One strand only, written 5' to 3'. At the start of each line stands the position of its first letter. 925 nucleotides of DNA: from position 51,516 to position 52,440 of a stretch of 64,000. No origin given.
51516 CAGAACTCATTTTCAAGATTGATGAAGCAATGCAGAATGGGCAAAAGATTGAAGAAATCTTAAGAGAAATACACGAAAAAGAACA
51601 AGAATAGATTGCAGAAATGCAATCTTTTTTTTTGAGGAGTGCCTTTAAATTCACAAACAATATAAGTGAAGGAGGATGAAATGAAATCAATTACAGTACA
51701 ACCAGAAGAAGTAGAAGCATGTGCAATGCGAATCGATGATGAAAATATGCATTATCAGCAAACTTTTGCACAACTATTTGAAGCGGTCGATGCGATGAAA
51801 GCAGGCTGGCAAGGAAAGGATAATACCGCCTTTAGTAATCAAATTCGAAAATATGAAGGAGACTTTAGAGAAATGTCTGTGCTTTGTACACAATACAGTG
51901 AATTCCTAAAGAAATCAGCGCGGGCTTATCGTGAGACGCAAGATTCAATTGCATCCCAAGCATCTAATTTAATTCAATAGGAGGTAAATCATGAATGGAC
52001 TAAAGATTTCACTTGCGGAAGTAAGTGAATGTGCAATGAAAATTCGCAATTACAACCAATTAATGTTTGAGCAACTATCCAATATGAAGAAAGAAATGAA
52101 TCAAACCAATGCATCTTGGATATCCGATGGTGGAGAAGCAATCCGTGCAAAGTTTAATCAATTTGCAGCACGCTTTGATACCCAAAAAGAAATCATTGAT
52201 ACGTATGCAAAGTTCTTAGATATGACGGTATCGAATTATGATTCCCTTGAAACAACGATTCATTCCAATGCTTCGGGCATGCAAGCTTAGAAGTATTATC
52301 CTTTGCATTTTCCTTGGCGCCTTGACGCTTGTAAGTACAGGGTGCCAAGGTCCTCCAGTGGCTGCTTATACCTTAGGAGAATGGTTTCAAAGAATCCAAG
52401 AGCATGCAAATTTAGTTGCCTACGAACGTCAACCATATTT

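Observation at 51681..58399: Compact non-canonical type VIIb-like secretion operon lacking EssA, EssB/YukC, EsaA/YueB and any LXG toxin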

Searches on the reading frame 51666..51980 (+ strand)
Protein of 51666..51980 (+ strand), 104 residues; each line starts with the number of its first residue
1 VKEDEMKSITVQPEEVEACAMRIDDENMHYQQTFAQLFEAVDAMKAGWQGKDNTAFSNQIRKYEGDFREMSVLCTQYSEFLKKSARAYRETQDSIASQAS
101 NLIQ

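Call 3: search_protein_families(library=pfam, proteins=[window:51666-51980:+], max_evalue=1)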
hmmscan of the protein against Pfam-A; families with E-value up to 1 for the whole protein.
window:51666-51980:+ (104 aa): 7 families
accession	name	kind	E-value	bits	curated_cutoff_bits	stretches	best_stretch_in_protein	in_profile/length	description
PF06013.18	WXG100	-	1.8e-12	47.8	27.3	1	9-91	2-84/86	Proteins of 100 residues with WXG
PF01365.27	RYDR_ITPR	-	0.0026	17.7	22.3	1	27-103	39-111/201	RIH domain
PF25547.1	WXG100_2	-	0.0029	18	27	1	30-96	45-113/150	WXG100 like domain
PF18879.6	EspA_EspE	-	0.033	15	27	1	34-94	19-81/84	EspA/EspE family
PF25792.1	BREX_BrxC_helical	-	0.041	14.6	27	1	36-101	57-122/123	BREX ATP-binding protein BrxC alpha helical domain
PF00823.25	PPE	-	0.06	13.8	26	1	28-94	35-102/165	PPE family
PF07547.18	RSD-2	-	0.1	13.5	25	1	20-64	39-82/84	RSD-2 N-terminal domain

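Call 4: search_protein_families(library=ncbifam, proteins=[window:51666-51980:+], max_evalue=1)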
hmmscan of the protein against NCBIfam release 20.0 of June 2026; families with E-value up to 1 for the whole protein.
window:51666-51980:+ (104 aa): 2 families
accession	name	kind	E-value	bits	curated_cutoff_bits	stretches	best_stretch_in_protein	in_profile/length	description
TIGR03930.1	WXG100_ESAT6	subfamily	1.7e-13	50.6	44.85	1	8-96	1-89/90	WXG100 family type VII secretion target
NF035934.1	ESAT6_2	subfamily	2.8e-10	40.3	100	1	9-101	3-95/96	pore-forming ESAT-6 family protein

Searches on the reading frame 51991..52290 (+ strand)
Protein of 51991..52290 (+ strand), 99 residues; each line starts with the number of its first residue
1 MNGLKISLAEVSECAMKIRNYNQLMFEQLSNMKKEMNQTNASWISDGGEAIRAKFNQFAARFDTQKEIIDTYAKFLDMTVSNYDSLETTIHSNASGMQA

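Call 3: search_protein_families(library=pfam, proteins=[window:51991-52290:+], max_evalue=1)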
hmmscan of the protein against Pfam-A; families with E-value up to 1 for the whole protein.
window:51991-52290:+ (99 aa): 4 families
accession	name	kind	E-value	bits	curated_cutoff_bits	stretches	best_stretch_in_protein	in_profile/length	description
PF06013.18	WXG100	-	1.1e-06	29.2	27.3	1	4-87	2-85/86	Proteins of 100 residues with WXG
PF07160.18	SKA1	-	0.0028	17.9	29.6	1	12-92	8-86/243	Spindle and kinetochore-associated protein 1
PF00704.34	Glyco_hydro_18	-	0.004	17.3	29.6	1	16-79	40-104/317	Glycosyl hydrolases family 18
PF09674.15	DUF2400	-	0.013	16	25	1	24-93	32-101/225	Protein of unknown function (DUF2400)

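Call 4: search_protein_families(library=ncbifam, proteins=[window:51991-52290:+], max_evalue=1)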
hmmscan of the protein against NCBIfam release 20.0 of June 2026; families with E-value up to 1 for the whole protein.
window:51991-52290:+ (99 aa): 3 families
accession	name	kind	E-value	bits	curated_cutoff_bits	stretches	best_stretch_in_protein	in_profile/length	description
NF035934.1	ESAT6_2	subfamily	9.7e-39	131.5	100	1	3-97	2-96/96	pore-forming ESAT-6 family protein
TIGR03930.1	WXG100_ESAT6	subfamily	1.8e-06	28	44.85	1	5-89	3-87/90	WXG100 family type VII secretion target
NF047791.1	RNaseRnm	equivalog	0.044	13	375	1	20-83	102-165/275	RNase RNM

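Call 88: find_homologous_proteins(query=window:51991-52290:+, max_evalue=0.00001)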
Query window:51991-52290:+ (99 aa): 61 proteins with E <= 0.00001 among 61 candidates.
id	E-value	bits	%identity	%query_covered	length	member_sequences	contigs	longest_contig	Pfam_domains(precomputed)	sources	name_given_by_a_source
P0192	1.4e-57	209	100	100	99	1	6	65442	PF06013.19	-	-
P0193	1.4e-44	168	79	100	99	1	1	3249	PF06013.19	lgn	-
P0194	4.0e-42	160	77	100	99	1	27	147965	PF06013.19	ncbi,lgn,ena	-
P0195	4.5e-42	160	76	100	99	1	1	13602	PF06013.19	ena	-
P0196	4.7e-42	159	79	100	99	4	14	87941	PF06013.19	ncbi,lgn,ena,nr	ncbi:MAG: pore-forming ESAT-6 family protein [Solobacterium sp.]|nr:pore-forming ESAT-6 family prote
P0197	9.2e-42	159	79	100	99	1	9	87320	PF06013.19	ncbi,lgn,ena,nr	ncbi:MAG: pore-forming ESAT-6 family protein [Solobacterium sp.]|nr:pore-forming ESAT-6 family prote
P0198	1.1e-41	158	76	100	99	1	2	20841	PF06013.19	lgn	-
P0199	1.6e-41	158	76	100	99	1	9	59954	PF06013.19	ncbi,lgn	-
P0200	1.1e-40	155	74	100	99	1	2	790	PF06013.19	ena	-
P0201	1.2e-40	155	76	100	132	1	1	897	PF06013.19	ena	-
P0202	3.5e-40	154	74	100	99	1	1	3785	PF06013.19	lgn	-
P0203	3.5e-40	154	74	100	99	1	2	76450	PF06013.19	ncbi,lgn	-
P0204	6.1e-40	153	74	100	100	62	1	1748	PF06013.19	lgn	-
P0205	1.8e-39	151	74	100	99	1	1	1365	PF06013.19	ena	-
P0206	2.4e-39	151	73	100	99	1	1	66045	PF06013.19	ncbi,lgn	-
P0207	3.9e-39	150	71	100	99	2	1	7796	PF06013.19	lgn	-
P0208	4.6e-39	150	74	100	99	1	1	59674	PF06013.19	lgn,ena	-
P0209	5.3e-39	150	74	100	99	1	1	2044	PF06013.19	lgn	-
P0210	5.4e-39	150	72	100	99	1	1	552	PF06013.19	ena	-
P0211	5.5e-39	150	73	100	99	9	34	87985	PF06013.19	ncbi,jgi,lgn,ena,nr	ncbi:MAG: pore-forming ESAT-6 family protein [Solobacterium sp.]|jgi:uncharacterized protein YukE|nr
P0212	7.4e-39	149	75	100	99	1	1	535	PF06013.19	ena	-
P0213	9.0e-39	149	70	100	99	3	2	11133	PF06013.19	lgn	-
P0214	1.8e-38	148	73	99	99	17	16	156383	PF06013.19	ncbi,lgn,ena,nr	ncbi:MAG: pore-forming ESAT-6 family protein [Solobacterium sp.]|nr:pore-forming ESAT-6 family prote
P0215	1.9e-38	148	74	100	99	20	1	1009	PF06013.19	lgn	-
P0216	3.2e-38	147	71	100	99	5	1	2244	PF06013.19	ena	-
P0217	3.2e-38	147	71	100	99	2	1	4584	PF06013.19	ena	-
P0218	7.7e-38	146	72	100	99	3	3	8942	PF06013.19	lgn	-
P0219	2.1e-37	145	69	100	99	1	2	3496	PF06013.19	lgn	-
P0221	2.5e-37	144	70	99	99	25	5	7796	PF06013.19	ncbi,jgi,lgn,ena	jgi:uncharacterized protein YukE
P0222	2.9e-37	144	69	100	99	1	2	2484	PF06013.19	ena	-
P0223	4.6e-37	144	70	100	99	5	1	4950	PF06013.19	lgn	-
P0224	6.9e-37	143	68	100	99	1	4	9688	PF06013.19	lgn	-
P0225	1.4e-36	142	66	100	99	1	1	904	PF06013.19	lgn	-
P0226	1.5e-36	142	69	100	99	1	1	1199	PF06013.19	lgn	-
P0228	1.7e-36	142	69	100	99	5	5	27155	PF06013.19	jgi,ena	jgi:uncharacterized protein YukE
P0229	1.8e-36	142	68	99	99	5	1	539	PF06013.19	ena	-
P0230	2.1e-36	141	70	100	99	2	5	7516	PF06013.19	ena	-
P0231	2.5e-36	141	68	99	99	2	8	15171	PF06013.19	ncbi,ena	-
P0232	4.8e-36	140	68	100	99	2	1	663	PF06013.19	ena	-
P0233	5.1e-36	140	72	96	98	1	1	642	PF06013.19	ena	-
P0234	5.8e-36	140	69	100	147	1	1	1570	PF06013.19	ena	-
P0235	2.7e-35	138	69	97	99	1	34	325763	PF06013.19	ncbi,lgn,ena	-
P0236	8.9e-35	136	66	100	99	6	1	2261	PF06013.19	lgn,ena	-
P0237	9.7e-35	136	68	99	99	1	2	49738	PF06013.19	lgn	-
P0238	1.0e-34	136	67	96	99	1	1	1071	PF06013.19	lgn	-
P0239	1.2e-34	136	68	100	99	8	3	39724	PF06013.19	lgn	-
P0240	1.4e-34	136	66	99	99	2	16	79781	PF06013.19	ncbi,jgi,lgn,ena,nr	ncbi:MAG: pore-forming ESAT-6 family protein [Solobacterium sp.]|nr:WXG100 family type VII secretion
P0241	5.2e-34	134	65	99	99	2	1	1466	PF06013.19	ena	-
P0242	7.5e-34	133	65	99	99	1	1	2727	PF06013.19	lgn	-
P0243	3.3e-33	131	66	100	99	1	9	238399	PF06013.19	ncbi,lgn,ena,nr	ncbi:MAG: pore-forming ESAT-6 family protein [Solobacterium sp.]|nr:pore-forming ESAT-6 family prote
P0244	8.6e-33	130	66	100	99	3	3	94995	PF06013.19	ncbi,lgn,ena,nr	ncbi:MAG: pore-forming ESAT-6 family protein [Bulleidia sp.]|nr:pore-forming ESAT-6 family protein [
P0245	2.6e-32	128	64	98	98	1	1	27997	PF06013.19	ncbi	-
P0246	3.5e-31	125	63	100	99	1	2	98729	PF06013.19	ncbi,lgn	ncbi:MAG: pore-forming ESAT-6 family protein [Anaerorhabdus sp.]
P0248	1.6e-28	116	59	97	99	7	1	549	PF06013.19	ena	-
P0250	3.4e-28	115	57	97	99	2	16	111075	PF06013.19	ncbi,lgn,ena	-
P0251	4.4e-27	112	56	100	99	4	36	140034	PF06013.19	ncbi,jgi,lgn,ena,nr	ncbi:MAG: WXG100 family type VII secretion target [Solobacterium sp.]|nr:WXG100 family type VII secr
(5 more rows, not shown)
